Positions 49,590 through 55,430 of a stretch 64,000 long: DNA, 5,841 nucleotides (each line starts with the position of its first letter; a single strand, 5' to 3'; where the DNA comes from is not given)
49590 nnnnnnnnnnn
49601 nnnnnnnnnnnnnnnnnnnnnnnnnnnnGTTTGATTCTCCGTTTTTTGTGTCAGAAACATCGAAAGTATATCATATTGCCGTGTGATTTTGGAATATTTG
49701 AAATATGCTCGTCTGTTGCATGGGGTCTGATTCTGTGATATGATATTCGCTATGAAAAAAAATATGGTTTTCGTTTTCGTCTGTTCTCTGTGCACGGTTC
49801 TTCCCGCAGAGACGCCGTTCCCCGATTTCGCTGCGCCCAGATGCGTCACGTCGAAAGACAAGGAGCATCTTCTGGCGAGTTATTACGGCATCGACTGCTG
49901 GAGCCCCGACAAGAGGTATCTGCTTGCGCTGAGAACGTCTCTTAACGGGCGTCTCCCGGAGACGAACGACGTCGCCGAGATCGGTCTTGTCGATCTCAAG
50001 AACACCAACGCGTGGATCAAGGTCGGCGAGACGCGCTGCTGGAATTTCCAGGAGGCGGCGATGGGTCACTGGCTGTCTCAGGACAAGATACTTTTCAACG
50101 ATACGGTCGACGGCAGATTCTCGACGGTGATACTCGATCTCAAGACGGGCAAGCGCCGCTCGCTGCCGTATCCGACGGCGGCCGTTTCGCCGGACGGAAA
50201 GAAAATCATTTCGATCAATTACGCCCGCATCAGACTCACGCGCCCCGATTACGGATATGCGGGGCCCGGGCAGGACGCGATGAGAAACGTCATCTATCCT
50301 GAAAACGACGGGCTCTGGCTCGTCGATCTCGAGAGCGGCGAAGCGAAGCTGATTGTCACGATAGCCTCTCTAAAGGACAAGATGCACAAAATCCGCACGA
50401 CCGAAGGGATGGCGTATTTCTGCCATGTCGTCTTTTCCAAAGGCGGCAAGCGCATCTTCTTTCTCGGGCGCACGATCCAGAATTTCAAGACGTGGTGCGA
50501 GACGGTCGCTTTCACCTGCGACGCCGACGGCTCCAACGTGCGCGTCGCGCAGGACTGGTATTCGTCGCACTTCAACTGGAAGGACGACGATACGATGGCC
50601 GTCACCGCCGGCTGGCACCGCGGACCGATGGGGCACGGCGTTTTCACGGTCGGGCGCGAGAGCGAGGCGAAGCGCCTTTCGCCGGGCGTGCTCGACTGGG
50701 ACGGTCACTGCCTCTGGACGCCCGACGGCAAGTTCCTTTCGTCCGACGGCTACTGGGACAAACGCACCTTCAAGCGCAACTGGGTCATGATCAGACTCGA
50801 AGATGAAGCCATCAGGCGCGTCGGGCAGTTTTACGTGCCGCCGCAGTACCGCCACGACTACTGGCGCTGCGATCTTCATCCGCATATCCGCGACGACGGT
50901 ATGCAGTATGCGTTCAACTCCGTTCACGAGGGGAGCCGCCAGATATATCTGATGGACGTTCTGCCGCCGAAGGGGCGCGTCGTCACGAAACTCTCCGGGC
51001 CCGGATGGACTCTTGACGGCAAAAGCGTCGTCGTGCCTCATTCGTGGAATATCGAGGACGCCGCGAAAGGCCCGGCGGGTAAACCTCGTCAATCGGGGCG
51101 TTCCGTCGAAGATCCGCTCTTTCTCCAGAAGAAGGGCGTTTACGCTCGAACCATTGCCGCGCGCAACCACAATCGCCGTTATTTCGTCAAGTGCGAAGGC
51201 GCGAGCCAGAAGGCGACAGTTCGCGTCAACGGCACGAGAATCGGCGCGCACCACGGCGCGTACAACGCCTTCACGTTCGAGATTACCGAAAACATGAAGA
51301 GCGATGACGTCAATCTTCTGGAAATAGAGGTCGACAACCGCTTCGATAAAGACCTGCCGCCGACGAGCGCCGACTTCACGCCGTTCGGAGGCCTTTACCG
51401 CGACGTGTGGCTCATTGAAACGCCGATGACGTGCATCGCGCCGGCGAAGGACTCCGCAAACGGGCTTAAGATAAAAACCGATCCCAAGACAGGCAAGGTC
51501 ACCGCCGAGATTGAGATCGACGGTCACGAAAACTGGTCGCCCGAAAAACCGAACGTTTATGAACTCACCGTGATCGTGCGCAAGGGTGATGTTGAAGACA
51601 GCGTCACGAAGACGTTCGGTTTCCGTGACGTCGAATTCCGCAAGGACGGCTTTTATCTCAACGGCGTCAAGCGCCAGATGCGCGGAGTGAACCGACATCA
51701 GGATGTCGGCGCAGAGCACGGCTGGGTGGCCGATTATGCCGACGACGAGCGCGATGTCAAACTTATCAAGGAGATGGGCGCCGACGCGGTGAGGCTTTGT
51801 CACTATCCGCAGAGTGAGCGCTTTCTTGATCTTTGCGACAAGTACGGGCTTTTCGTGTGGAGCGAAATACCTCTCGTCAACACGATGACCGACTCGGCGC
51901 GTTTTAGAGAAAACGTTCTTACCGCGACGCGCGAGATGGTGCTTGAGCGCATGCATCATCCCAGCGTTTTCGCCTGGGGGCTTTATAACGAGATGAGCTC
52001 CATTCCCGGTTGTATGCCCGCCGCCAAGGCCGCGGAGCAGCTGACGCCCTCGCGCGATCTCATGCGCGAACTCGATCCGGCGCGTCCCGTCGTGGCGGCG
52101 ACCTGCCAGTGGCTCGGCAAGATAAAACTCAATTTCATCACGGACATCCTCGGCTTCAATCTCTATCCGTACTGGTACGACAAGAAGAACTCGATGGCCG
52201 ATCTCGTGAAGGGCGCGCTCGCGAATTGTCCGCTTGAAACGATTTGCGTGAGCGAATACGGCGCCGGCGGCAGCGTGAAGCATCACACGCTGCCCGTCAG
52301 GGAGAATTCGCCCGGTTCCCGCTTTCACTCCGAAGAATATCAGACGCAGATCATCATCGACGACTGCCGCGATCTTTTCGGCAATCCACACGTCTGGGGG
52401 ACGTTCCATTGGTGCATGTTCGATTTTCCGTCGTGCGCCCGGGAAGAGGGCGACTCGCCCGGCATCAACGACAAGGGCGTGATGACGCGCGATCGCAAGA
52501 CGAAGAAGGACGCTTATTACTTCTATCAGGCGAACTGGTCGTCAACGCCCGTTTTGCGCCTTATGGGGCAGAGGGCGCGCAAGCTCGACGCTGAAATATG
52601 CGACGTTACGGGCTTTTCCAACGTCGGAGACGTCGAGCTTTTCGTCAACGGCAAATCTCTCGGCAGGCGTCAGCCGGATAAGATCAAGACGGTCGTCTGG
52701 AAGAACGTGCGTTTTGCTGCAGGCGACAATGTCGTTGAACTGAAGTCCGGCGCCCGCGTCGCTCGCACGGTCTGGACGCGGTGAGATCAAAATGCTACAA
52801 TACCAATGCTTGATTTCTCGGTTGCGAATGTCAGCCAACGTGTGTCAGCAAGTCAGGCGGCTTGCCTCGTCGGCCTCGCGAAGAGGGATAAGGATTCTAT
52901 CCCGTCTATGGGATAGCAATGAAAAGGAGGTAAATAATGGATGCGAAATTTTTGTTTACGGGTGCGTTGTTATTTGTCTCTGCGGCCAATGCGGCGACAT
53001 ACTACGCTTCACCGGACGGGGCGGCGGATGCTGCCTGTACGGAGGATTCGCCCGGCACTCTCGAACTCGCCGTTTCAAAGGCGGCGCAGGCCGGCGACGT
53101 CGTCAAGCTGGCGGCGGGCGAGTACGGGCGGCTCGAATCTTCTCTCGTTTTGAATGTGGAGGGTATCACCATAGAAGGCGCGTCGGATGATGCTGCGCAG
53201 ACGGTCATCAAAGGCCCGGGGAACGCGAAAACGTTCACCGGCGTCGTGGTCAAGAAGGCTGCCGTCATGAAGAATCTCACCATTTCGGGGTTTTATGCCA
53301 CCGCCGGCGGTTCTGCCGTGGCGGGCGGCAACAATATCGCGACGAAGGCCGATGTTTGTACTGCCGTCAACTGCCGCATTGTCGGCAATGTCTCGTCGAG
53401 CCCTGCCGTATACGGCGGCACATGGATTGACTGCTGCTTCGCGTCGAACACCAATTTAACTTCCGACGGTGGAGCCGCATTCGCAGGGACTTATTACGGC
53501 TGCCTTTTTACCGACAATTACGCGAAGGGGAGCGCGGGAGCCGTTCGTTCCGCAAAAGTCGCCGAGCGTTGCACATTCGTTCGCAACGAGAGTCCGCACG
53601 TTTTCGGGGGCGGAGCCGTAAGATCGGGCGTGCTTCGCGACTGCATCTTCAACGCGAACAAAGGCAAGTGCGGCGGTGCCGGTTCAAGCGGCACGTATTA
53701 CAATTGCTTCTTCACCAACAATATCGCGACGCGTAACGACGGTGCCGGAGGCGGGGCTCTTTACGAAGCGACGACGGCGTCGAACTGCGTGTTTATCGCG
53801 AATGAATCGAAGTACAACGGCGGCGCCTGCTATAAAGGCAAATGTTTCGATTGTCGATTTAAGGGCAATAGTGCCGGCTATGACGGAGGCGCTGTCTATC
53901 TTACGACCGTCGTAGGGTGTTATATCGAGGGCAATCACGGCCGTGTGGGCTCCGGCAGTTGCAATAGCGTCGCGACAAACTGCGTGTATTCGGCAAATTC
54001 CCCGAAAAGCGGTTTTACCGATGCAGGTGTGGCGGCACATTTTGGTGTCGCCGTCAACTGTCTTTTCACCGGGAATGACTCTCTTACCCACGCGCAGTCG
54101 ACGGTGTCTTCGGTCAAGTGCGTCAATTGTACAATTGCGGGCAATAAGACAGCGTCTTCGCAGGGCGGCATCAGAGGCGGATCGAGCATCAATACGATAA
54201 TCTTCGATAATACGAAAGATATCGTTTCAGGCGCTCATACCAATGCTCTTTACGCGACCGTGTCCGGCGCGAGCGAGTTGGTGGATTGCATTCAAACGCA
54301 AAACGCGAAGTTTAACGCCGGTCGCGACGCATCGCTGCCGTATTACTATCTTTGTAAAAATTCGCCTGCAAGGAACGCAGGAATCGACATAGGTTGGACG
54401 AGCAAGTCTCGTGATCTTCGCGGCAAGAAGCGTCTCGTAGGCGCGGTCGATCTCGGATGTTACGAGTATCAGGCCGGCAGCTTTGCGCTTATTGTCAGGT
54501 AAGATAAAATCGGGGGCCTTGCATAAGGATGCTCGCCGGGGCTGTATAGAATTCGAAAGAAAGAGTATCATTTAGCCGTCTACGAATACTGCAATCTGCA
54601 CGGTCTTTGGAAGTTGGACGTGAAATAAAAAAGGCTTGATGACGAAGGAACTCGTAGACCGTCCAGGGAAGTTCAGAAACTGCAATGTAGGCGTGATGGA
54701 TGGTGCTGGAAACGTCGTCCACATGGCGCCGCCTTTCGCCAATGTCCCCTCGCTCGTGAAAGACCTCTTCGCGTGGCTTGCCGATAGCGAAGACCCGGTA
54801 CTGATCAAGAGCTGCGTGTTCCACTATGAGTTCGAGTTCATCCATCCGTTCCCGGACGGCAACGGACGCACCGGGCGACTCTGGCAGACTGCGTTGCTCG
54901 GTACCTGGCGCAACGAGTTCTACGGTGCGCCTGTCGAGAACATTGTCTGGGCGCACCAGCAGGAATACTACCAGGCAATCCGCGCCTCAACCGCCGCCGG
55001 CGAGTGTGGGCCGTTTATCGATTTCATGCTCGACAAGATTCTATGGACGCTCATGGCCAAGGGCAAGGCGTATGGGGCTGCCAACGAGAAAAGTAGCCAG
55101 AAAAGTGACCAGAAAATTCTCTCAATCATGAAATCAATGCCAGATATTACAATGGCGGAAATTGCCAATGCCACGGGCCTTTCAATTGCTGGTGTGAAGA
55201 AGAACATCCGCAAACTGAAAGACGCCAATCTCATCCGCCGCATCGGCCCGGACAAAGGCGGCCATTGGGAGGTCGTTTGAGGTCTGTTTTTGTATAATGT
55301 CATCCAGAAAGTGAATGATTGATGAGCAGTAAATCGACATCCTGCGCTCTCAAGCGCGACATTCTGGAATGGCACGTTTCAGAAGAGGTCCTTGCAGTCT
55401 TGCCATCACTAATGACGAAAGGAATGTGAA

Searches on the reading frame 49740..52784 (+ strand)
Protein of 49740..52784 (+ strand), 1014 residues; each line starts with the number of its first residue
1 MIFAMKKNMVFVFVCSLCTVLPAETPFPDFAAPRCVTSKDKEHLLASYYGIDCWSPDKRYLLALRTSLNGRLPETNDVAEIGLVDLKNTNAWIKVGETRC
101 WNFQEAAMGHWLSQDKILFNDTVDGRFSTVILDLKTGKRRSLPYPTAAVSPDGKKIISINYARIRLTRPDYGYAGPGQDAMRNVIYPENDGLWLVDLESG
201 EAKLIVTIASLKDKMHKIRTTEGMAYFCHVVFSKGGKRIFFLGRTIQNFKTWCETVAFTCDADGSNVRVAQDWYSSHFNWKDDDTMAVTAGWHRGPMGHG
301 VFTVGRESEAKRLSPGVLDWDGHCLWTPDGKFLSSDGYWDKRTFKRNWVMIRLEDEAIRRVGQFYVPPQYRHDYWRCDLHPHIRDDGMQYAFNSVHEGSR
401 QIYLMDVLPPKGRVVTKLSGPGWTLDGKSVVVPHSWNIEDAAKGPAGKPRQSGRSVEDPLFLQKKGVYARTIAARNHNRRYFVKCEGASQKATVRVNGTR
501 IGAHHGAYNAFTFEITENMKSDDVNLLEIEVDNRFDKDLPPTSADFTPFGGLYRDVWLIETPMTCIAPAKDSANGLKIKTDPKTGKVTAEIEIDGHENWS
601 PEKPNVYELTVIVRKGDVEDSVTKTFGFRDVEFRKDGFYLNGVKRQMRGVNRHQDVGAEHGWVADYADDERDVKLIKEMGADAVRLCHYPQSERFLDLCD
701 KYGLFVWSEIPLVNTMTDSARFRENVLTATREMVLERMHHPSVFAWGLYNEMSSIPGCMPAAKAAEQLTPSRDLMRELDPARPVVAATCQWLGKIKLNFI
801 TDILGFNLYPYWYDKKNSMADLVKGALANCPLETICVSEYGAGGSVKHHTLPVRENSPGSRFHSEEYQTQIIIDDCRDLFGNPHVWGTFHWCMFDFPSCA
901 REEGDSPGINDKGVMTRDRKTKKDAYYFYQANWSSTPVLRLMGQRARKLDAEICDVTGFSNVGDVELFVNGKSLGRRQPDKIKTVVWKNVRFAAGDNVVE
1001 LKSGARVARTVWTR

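Call 10: search_protein_families(library=pfam, proteins=[window:49740-52784:+], max_evalue=0.001)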
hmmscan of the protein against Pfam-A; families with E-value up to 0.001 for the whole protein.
window:49740-52784:+ (1014 aa): 5 families
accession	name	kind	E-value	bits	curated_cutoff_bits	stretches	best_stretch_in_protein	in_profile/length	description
PF02836.23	Glyco_hydro_2_C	-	2.2e-30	106.3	21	1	631-926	1-291/302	Glycosyl hydrolases family 2, TIM barrel domain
PF02837.24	Glyco_hydro_2_N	-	8.7e-09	36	28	1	427-562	31-169/169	Glycosyl hydrolases family 2, sugar binding domain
PF00703.27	Glyco_hydro_2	-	1.3e-08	36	23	1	583-629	61-109/109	Glycosyl hydrolases family 2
PF16355.11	DUF4982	-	4e-08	33.5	23.9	1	953-996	3-47/61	Domain of unknown function (DUF4982)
PF22666.2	Glyco_hydro_2_N2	-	9.2e-06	26.3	27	1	467-539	51-125/167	Glycosyl hydrolase 2 galactose-binding domain-like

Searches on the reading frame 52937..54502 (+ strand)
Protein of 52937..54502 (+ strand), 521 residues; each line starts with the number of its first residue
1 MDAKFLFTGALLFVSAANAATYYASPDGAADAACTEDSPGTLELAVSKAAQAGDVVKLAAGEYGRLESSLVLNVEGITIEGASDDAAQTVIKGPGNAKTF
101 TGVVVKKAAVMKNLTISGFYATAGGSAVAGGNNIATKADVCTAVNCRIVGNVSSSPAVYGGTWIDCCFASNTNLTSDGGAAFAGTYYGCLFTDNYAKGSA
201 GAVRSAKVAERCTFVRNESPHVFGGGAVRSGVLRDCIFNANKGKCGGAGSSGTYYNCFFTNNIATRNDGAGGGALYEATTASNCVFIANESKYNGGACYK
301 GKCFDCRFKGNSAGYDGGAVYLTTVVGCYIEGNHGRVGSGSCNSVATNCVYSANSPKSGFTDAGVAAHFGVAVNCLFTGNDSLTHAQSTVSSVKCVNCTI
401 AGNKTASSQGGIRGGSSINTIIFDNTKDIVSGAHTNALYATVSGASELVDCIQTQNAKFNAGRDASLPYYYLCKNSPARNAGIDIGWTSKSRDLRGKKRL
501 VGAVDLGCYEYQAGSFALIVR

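Call 10: search_protein_families(library=pfam, proteins=[window:52937-54502:+], max_evalue=0.001)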
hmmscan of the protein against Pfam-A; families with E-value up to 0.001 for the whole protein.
window:52937-54502:+ (521 aa): 0 families

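Call 76: search_protein_families(library=ncbifam, proteins=[window:52937-54502:+], max_evalue=0.01)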
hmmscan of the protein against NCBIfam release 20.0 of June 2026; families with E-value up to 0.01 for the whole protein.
window:52937-54502:+ (521 aa): 1 family
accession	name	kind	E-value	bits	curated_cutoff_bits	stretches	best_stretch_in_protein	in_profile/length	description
NF041518.1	choice_anch_Q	domain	2.4e-05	24.5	25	1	470-512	17-58/58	choice-of-anchor Q domain-containing protein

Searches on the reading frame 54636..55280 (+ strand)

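Call 86: search_protein_families(library=pfam, proteins=[window:54636-55280:+], max_evalue=0.0001)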
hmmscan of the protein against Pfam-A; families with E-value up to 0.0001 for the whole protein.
window:54636-55280:+ (214 aa): 3 families
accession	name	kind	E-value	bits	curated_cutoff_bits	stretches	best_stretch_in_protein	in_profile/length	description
PF02661.23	Fic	-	5.7e-18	66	24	1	8-88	20-93/93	Fic/DOC family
PF13412.12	HTH_24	-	3.8e-10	39.6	21.9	1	156-201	3-48/48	Winged helix-turn-helix DNA-binding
PF12802.13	MarR_2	-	7.6e-05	23.2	27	0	161-204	10-54/61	MarR family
